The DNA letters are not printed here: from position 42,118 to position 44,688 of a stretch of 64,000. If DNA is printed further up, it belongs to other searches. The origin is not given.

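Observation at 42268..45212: Soluble Mo-bisPGD oxidoreductase plus 4x[4Fe-4S] subunit (no Tat leader, no membrane anchor) embedded among beta-oxidation-type genes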

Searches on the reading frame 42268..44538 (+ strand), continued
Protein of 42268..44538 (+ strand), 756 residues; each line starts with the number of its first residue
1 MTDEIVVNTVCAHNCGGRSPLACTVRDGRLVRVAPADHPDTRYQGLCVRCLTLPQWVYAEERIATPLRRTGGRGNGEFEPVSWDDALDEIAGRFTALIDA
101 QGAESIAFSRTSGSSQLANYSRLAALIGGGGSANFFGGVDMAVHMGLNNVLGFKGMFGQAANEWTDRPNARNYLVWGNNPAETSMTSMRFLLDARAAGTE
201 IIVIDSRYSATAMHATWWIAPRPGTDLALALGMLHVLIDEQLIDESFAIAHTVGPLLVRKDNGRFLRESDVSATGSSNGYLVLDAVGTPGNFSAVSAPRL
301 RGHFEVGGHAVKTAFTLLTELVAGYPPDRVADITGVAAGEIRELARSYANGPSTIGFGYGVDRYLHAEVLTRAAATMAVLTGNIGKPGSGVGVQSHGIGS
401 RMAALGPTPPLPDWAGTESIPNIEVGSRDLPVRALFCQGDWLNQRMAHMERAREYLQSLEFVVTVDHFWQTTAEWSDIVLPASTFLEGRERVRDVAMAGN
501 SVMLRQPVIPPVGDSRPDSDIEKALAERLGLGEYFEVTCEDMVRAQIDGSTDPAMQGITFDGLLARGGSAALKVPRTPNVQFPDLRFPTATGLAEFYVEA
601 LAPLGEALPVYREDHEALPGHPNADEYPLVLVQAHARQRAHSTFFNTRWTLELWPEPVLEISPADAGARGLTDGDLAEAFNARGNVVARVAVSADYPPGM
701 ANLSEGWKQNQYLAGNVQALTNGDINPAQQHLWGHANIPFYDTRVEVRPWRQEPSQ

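Call 26: find_encoding_contigs(protein=P0034, flank=10000, max_places=1)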
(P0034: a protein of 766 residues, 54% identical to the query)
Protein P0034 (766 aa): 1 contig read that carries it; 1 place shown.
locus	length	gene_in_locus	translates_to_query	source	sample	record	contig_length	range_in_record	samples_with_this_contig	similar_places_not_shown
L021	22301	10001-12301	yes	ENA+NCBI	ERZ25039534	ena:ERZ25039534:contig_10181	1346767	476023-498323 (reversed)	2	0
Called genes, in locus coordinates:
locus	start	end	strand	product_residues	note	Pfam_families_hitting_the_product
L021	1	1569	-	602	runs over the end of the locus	PF13520:AA_permease_2, PF02705:K_trans (weak)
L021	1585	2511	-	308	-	PF02826:2-Hacid_dh_C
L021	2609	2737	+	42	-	PF04723:GRDA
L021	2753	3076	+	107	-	PF04723:GRDA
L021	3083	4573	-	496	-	PF03190:Thioredox_DsbH, PF13899:Thioredoxin_7, PF13098:Thioredoxin_2 (weak)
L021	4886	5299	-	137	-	PF02515:CoA_transf_3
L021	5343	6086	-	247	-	PF02515:CoA_transf_3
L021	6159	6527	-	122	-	PF13473:Cupredoxin_1, PF23509:MSMEG_3727_PQQ-assoc (faint), PF00127:Copper-bind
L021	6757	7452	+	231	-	PF00574:CLP_protease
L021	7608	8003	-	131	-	PF00903:Glyoxalase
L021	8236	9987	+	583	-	PF00496:SBP_bac_5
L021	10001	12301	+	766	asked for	PF04879:Molybdop_Fe4S4 (faint), PF00384:Molybdopterin, PF01568:Molydop_binding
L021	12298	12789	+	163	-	PF00037:Fer4 (faint), PF13237:Fer4_10 (faint), PF12838:Fer4_7 (faint)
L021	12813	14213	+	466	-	PF01425:Amidase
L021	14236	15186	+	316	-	PF19300:BPD_transp_1_N, PF00528:BPD_transp_1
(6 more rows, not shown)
